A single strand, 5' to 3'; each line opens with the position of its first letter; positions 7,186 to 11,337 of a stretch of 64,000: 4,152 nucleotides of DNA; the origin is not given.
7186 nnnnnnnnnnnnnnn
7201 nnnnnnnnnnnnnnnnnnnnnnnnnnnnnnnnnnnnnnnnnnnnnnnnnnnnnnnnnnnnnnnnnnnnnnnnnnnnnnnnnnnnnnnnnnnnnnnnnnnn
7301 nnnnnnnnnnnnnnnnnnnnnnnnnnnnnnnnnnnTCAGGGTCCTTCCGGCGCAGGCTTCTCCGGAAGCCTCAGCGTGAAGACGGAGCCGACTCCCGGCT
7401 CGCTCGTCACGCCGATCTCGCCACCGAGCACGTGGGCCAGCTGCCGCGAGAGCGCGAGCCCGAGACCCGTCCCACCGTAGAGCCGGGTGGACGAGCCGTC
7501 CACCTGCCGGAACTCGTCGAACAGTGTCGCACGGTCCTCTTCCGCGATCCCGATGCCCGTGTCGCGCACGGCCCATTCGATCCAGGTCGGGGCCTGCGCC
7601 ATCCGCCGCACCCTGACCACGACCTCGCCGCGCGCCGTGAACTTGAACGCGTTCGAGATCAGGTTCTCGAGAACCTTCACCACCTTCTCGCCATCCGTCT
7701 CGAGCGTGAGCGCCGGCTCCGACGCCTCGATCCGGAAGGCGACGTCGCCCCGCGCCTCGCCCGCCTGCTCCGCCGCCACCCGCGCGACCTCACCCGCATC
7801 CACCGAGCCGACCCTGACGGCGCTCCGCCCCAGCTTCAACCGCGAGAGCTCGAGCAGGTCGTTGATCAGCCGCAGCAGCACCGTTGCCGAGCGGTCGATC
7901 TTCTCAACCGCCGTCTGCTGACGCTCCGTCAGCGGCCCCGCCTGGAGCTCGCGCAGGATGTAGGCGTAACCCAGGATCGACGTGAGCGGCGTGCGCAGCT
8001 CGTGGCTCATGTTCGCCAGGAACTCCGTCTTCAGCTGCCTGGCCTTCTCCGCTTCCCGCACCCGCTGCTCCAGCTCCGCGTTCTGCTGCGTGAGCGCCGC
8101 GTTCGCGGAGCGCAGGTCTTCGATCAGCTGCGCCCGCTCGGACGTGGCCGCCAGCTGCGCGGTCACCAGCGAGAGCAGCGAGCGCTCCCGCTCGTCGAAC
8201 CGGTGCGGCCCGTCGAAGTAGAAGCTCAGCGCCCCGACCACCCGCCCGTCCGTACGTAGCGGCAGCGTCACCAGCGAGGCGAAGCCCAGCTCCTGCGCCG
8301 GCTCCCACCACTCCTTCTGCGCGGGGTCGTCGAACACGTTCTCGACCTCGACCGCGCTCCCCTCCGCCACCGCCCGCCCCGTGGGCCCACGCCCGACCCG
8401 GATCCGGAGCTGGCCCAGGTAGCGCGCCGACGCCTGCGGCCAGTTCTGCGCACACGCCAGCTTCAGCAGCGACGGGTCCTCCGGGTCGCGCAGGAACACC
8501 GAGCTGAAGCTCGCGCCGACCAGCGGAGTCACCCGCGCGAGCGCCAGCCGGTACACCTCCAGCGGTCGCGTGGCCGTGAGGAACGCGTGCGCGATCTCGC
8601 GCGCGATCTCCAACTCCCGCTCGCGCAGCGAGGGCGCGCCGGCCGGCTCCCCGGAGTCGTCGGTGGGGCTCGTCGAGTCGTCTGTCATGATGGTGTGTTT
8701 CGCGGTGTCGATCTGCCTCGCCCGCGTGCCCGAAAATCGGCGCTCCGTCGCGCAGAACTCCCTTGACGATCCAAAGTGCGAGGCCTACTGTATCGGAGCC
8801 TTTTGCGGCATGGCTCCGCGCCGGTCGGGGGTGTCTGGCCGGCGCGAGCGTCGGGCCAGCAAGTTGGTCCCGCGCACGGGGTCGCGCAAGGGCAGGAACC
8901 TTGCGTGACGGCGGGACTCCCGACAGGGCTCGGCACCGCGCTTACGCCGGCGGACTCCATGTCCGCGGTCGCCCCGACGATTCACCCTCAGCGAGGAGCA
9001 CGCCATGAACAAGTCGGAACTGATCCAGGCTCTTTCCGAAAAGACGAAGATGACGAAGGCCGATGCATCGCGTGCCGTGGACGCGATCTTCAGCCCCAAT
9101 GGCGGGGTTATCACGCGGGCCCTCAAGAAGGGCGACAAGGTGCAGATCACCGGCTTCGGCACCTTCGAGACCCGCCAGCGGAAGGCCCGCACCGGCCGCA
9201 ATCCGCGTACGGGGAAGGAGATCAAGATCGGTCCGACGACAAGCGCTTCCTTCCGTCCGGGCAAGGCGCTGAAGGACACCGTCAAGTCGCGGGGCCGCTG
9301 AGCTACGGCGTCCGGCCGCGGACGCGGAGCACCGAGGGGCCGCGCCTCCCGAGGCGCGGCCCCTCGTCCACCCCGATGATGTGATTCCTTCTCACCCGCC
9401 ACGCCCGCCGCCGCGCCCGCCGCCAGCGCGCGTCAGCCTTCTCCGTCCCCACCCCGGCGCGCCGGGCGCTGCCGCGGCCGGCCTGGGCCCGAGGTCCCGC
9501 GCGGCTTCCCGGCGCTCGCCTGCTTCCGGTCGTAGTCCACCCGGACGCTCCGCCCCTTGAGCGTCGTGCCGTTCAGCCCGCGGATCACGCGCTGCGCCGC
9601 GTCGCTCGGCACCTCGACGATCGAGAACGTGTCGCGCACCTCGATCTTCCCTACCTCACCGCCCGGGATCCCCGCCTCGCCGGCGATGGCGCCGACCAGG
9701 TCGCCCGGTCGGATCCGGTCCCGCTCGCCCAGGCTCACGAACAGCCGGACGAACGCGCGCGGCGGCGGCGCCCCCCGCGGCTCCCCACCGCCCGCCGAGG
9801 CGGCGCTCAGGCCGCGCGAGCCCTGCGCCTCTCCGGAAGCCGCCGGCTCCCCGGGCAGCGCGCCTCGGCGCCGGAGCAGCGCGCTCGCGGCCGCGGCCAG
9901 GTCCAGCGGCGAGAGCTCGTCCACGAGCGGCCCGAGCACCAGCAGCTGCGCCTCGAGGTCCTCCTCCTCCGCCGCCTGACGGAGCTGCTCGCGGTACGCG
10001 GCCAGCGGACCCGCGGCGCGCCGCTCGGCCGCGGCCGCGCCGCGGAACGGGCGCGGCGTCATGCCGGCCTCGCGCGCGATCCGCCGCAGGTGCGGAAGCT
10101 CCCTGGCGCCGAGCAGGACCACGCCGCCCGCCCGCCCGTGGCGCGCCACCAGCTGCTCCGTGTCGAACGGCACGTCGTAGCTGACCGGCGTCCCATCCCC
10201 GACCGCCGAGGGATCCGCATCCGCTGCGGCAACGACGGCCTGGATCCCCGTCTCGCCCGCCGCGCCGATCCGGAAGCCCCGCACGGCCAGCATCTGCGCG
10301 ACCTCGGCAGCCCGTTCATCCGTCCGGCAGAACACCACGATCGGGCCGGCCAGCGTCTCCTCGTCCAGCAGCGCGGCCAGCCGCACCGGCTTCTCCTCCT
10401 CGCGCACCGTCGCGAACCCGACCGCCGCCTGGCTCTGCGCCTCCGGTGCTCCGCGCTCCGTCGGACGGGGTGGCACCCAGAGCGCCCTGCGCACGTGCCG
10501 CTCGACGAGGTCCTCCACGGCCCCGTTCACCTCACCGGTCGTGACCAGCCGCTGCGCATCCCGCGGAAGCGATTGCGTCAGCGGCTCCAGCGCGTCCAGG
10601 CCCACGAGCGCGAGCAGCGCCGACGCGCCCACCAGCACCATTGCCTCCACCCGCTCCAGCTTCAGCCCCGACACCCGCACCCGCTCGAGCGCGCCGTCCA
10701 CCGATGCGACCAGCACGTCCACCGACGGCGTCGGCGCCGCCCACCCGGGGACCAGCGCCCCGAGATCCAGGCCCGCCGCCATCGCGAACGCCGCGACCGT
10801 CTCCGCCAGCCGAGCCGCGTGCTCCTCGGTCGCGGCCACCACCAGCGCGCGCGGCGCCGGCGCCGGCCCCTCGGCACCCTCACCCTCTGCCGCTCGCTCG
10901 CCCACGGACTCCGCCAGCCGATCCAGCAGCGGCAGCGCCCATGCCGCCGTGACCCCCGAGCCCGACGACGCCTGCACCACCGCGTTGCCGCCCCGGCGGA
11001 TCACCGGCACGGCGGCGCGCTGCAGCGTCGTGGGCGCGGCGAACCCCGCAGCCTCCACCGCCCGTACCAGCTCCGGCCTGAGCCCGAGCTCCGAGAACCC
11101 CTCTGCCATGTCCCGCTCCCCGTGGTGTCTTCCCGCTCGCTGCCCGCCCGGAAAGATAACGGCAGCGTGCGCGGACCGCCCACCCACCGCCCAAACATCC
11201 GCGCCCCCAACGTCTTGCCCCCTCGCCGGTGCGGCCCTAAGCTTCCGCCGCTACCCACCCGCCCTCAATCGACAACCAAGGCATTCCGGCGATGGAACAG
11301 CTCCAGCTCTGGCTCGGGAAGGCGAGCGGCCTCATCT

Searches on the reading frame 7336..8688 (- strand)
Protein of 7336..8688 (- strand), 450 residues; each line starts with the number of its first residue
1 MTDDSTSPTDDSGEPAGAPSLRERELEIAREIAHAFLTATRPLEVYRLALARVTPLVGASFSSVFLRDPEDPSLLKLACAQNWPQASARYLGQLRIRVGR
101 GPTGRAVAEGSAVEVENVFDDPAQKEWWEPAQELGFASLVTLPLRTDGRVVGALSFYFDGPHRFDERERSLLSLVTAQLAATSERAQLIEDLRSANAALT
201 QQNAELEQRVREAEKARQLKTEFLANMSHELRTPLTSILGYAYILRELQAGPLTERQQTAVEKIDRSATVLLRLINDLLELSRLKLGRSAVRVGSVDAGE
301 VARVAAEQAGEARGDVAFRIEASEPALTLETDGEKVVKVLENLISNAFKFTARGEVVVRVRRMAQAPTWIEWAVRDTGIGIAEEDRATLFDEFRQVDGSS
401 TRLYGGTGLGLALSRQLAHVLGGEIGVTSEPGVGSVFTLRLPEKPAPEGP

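Call 18: search_protein_families(library=pfam, proteins=[window:7336-8688:-], max_evalue=0.001)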
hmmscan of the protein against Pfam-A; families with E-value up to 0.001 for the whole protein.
window:7336-8688:- (450 aa): 5 families
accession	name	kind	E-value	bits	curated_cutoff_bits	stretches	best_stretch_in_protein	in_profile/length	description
PF02518.31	HATPase_c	-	2.3e-26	92.9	26.4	1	332-444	2-110/111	Histidine kinase-, DNA gyrase B-, and HSP90-like ATPase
PF13185.12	GAF_2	-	8.6e-22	78.2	28.6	1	44-181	6-133/136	GAF domain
PF00512.31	HisKA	-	3e-21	75.7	26.9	1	220-285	2-64/66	His Kinase A (phospho-acceptor) domain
PF01590.32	GAF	-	2.4e-15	57.7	22.4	1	43-181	3-131/133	GAF domain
PF13492.12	GAF_3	-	2.2e-06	28.5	27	1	50-180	10-124/129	GAF domain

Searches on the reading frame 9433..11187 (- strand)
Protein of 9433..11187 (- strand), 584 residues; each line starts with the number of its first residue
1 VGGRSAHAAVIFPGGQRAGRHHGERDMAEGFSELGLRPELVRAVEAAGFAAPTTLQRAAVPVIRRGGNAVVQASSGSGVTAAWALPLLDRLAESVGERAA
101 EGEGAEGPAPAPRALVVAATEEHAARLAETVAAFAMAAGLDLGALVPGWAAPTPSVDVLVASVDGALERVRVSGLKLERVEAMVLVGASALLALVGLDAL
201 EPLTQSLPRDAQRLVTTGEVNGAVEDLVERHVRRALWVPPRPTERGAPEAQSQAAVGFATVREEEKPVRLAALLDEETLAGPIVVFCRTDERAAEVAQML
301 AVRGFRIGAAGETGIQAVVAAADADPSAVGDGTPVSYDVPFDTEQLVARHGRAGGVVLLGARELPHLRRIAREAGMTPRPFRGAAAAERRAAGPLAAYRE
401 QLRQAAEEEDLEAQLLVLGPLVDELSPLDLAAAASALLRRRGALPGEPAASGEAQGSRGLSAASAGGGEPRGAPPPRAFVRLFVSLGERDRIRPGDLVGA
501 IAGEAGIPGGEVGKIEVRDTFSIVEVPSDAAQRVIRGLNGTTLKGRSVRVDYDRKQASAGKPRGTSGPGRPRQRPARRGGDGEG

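Call 18: search_protein_families(library=pfam, proteins=[window:9433-11187:-], max_evalue=0.001)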
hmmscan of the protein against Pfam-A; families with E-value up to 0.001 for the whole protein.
window:9433-11187:- (584 aa): 2 families
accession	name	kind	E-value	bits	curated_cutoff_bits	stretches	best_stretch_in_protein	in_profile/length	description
PF03880.21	DbpA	-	1.4e-26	92.7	25.6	1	481-550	1-70/72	DbpA RNA binding domain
PF00270.35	DEAD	-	5.6e-07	29.9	26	1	53-143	1-77/167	DEAD/DEAH box helicase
